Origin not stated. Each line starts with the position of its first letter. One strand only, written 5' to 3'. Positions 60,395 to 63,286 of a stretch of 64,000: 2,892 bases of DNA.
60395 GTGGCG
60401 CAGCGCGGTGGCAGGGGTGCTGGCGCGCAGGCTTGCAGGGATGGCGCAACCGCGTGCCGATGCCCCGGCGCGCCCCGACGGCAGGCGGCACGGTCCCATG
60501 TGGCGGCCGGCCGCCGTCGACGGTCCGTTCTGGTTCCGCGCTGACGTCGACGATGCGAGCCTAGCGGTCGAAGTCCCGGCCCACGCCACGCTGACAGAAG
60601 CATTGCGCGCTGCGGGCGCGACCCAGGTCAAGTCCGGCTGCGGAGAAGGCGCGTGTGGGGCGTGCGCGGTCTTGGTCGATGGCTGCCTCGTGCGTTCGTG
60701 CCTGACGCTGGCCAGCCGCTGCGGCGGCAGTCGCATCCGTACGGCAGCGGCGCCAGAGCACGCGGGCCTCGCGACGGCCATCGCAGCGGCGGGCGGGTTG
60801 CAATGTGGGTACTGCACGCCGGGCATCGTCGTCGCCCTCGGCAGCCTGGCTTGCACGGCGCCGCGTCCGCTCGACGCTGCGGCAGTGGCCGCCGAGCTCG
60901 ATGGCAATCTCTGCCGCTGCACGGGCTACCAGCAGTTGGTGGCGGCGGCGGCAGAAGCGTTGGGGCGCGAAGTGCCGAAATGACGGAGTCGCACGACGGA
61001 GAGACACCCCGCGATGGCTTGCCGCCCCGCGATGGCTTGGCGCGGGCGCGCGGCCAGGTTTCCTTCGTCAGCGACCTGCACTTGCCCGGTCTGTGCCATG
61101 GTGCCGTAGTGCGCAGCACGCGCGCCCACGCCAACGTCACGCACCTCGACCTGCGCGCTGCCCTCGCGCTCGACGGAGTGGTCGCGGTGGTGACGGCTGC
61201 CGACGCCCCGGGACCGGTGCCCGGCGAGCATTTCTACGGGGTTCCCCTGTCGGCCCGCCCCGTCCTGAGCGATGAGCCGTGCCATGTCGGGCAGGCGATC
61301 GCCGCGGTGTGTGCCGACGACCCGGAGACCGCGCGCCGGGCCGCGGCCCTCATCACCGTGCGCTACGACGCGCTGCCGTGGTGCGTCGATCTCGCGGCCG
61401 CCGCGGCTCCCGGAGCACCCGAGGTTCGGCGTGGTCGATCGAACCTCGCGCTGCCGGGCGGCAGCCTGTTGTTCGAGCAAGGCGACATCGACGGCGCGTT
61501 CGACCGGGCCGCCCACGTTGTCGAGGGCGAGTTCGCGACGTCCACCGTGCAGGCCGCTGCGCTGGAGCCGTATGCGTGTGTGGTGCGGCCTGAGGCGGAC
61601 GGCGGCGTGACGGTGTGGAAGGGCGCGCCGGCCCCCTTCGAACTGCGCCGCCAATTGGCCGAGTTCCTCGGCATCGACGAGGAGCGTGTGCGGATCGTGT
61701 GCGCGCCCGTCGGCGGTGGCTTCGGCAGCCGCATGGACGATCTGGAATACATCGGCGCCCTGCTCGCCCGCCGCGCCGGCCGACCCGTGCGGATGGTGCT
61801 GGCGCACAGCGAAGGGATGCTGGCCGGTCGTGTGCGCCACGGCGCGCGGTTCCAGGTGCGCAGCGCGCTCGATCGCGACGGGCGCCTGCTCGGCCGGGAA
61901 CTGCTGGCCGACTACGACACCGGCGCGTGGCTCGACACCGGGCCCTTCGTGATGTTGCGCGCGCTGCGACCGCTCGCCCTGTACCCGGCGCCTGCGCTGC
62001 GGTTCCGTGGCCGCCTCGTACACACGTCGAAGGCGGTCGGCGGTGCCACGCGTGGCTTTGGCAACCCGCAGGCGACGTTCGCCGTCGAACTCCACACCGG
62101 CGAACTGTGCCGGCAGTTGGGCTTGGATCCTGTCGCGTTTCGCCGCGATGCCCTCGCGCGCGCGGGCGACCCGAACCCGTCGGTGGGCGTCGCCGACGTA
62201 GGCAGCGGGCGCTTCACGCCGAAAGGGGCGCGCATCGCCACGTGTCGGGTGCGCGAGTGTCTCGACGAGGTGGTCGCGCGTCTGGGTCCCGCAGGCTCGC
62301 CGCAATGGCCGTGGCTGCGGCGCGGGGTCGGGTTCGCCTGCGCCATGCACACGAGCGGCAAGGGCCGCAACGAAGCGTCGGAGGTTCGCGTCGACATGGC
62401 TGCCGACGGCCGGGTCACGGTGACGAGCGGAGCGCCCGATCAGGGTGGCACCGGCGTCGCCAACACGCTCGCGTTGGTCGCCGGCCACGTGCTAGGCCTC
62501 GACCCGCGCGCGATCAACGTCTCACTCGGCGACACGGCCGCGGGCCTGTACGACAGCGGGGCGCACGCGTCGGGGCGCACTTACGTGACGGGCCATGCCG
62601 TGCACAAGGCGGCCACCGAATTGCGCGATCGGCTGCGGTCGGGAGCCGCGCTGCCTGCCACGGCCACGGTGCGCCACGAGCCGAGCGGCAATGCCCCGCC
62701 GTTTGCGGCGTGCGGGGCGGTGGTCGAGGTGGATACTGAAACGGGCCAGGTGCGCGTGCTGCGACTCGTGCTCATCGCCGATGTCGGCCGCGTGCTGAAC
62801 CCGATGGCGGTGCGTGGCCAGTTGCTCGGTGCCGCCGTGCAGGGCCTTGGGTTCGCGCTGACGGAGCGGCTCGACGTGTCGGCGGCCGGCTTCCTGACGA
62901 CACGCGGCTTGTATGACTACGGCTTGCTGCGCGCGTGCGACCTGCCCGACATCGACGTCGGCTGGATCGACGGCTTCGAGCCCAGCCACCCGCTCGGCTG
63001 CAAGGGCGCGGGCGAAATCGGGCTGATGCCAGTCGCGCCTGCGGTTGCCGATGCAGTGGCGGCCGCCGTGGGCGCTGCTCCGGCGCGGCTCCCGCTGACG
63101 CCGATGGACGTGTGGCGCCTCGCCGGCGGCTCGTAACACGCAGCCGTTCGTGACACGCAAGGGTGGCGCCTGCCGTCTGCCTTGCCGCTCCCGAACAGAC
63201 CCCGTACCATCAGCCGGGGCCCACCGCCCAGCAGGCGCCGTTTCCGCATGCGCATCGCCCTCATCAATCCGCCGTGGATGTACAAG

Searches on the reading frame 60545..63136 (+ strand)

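Call 62: search_protein_families(library=pfam, proteins=[window:60545-63136:+], max_evalue=0.0001)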
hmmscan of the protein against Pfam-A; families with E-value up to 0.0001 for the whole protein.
window:60545-63136:+ (863 aa): 3 families
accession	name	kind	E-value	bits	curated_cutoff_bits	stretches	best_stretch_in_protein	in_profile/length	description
PF02738.23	MoCoBD_1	-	2.8e-61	207.1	27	1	310-535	13-242/244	Molybdopterin cofactor-binding domain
PF20256.3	MoCoBD_2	-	8e-52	176.9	27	2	712-801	194-283/283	Molybdopterin cofactor-binding domain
PF01315.27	Ald_Xan_dh_C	-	1.3e-25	90.3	31.3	1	170-278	2-110/110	Aldehyde oxidase and xanthine dehydrogenase, a/b hammerhead domain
